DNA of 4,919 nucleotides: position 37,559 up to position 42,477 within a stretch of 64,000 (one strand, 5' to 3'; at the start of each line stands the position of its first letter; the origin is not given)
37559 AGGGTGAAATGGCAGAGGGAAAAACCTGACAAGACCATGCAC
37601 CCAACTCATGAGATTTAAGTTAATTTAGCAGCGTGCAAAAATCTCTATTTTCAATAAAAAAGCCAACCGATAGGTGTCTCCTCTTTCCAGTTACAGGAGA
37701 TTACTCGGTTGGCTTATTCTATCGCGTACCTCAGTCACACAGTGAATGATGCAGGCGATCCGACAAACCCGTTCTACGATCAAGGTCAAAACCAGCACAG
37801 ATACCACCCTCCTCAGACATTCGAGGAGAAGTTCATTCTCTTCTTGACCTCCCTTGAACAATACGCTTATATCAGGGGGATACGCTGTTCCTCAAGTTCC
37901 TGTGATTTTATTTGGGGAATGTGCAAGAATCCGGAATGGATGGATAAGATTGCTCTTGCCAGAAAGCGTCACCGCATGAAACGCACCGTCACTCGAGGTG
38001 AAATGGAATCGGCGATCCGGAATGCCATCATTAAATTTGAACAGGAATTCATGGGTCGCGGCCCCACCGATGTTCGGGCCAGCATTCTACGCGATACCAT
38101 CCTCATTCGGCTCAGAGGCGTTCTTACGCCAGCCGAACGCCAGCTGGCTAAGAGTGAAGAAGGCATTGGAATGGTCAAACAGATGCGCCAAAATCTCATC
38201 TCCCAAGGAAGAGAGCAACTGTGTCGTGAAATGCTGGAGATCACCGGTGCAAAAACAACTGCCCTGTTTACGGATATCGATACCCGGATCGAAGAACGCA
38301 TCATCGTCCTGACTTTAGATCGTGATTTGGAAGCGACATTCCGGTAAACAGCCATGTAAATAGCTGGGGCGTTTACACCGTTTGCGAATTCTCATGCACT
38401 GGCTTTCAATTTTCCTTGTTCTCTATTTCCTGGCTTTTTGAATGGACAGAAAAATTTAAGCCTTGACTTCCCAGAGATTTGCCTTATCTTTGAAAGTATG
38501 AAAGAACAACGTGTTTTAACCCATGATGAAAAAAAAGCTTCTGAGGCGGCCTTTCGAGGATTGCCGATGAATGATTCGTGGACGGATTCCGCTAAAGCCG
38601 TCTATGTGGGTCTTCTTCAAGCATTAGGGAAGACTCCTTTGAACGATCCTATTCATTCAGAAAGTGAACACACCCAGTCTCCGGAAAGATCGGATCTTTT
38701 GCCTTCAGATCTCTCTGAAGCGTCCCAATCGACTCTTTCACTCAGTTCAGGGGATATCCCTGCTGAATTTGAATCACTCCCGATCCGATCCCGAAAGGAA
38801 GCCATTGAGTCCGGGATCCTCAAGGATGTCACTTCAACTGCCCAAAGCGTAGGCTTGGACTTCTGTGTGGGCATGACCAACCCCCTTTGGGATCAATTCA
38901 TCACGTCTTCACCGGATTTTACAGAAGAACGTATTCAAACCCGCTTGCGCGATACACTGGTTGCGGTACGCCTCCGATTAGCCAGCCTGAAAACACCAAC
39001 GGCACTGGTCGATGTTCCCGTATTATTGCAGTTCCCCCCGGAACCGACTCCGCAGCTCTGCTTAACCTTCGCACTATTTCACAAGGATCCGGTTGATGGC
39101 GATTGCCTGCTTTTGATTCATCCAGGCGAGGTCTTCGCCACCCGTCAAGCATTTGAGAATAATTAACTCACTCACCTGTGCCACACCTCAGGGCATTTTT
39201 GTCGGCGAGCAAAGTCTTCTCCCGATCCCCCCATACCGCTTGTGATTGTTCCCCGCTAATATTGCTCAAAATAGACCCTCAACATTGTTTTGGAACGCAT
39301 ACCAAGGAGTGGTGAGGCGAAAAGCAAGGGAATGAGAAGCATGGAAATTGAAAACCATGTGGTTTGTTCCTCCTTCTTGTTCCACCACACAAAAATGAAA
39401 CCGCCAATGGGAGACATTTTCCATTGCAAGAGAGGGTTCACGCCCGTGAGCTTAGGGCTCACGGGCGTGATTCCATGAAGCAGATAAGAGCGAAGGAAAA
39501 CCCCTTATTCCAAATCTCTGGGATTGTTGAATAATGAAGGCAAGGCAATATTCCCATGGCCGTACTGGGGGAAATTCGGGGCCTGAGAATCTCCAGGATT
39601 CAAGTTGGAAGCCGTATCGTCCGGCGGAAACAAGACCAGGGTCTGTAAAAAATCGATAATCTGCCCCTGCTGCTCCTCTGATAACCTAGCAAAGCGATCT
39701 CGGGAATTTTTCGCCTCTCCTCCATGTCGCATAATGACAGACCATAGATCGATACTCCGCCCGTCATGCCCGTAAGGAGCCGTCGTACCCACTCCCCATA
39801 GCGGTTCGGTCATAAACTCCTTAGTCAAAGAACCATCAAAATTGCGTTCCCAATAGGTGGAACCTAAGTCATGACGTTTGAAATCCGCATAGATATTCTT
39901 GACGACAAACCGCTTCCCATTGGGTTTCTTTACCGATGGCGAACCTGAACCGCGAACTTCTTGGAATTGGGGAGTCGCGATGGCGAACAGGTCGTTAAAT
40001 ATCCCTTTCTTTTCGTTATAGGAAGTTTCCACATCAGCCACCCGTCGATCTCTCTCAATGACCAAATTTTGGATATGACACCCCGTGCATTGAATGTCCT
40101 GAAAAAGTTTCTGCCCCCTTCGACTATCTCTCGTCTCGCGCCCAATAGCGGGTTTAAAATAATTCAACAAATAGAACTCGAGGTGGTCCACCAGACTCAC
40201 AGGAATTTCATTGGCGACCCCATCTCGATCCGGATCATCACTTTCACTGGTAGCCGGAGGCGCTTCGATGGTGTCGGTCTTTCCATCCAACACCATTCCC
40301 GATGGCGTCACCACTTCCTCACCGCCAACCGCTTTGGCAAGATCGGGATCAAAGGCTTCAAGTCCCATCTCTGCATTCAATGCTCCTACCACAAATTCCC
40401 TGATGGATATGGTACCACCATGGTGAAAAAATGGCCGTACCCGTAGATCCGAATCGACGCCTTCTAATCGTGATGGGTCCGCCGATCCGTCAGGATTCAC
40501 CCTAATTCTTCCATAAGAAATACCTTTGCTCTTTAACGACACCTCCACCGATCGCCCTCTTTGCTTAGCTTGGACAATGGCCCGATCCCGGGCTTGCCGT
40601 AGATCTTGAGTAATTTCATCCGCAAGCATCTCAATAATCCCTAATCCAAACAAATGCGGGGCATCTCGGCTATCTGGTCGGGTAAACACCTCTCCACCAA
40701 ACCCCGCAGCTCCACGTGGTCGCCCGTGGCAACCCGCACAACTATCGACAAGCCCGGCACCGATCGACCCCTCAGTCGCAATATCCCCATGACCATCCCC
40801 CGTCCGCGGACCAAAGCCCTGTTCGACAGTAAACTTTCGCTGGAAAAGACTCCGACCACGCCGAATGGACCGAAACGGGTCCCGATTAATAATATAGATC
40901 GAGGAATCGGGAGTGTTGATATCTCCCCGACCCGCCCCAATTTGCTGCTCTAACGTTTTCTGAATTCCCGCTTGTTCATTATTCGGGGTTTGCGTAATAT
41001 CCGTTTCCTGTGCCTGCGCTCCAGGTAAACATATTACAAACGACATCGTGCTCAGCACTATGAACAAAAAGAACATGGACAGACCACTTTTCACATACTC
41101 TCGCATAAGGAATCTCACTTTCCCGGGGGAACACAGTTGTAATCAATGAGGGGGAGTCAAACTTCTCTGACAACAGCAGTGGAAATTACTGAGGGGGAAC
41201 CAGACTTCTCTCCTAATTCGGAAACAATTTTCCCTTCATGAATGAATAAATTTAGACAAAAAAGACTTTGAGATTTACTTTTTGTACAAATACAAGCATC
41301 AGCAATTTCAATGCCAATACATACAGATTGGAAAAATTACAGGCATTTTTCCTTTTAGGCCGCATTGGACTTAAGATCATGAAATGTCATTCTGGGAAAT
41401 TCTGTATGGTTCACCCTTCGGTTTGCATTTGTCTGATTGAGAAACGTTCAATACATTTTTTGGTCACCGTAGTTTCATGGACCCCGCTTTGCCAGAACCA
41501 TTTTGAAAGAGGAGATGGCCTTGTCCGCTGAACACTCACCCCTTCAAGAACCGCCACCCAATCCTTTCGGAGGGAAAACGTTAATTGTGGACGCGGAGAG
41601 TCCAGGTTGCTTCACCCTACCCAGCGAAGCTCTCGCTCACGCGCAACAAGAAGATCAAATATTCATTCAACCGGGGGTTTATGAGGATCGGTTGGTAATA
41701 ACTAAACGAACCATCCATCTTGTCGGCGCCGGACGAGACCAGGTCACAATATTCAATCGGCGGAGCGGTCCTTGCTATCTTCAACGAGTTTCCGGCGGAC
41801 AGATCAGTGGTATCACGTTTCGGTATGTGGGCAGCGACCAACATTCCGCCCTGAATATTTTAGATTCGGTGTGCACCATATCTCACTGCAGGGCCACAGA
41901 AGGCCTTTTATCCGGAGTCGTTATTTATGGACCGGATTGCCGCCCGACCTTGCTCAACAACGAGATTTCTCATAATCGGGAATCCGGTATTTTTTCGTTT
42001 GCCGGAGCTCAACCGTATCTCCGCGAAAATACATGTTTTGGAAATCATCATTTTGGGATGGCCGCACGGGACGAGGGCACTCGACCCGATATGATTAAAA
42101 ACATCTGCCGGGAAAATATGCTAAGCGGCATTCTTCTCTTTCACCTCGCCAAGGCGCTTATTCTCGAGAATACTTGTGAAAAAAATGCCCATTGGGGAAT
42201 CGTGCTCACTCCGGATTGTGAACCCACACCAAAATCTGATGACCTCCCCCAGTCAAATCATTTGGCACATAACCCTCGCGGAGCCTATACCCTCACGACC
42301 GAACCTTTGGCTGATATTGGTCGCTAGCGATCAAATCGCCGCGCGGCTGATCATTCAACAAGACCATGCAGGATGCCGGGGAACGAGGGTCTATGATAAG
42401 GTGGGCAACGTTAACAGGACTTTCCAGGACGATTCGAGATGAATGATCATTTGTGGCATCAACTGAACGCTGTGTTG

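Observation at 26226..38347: DabA heads a nine-gene Mrp-like cluster with three PF00361 subunits, with an MpsC-like gene divergent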

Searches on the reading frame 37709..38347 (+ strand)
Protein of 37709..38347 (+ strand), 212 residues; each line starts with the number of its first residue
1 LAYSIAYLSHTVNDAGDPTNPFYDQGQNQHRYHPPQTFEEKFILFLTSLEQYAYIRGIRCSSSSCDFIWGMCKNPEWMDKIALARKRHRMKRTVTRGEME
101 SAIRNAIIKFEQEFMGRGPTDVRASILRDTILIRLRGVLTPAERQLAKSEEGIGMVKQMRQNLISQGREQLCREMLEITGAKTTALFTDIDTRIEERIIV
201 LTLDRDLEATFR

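Call 4: search_protein_families(library=pfam, proteins=[window:37709-38347:+])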
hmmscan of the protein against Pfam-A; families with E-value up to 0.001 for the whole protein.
window:37709-38347:+ (212 aa): 1 family
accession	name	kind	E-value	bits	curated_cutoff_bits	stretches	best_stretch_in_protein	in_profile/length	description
PF10057.14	MpsC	-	9.2e-35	119.5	23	1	95-205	1-111/111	Na+-translocating membrane potential-generating system (MpsC)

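Call 68: search_protein_families(library=ncbifam, proteins=[window:37709-38347:+], max_evalue=0.01)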
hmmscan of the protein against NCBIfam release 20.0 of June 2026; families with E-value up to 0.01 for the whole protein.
window:37709-38347:+ (212 aa): 0 families

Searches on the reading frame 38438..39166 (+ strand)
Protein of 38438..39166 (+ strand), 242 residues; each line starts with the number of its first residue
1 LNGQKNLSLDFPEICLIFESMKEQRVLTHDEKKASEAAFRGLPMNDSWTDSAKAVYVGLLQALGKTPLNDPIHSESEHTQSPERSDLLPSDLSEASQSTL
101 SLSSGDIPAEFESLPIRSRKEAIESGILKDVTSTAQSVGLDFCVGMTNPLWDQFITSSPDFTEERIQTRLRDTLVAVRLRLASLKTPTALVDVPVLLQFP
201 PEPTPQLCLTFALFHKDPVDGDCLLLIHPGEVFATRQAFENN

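Call 4: search_protein_families(library=pfam, proteins=[window:38438-39166:+])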
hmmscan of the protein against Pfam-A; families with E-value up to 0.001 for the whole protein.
window:38438-39166:+ (242 aa): 0 families

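Call 68: search_protein_families(library=ncbifam, proteins=[window:38438-39166:+], max_evalue=0.01)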
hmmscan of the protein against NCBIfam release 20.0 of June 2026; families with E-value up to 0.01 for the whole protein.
window:38438-39166:+ (242 aa): 0 families

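Call 69: search_solved_structures(query=window:38438-39166:+, max_evalue=1)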
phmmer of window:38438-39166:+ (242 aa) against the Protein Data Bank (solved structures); distinct sequences matched with E-value up to 1: 1.
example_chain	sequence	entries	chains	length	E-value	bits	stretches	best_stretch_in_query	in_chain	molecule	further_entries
2chr_A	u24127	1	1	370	0.59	12.9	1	36-101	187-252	CHLOROMUCONATE CYCLOISOMERASE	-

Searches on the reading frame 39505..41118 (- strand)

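Call 4: search_protein_families(library=pfam, proteins=[window:39505-41118:-])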
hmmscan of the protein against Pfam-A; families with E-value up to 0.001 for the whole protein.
window:39505-41118:- (537 aa): 3 families
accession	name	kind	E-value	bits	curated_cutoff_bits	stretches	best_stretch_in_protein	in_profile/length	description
PF06537.16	DHOR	-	5.3e-15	55.3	22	1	369-494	365-499/499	Di-haem oxidoreductase, putative peroxidase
PF13442.11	Cytochrome_CBB3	-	7.5e-05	23.4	27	0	126-154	13-25/68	Cytochrome C oxidase, cbb3-type, subunit III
PF00034.26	Cytochrom_C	-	0.00011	23.9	21.3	0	333-348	2-16/90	Cytochrome c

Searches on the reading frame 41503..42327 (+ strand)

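Call 4: search_protein_families(library=pfam, proteins=[window:41503-42327:+])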
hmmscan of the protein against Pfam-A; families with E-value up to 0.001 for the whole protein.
window:41503-42327:+ (274 aa): 2 families
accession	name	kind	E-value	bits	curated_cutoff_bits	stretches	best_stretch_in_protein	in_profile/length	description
PF13229.12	Beta_helix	-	4.6e-13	49.5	25.9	1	97-235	9-144/158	Right handed beta helix region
PF05048.19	NosD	-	4.2e-07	30.1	23.6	1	85-235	14-155/212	Periplasmic copper-binding protein (NosD)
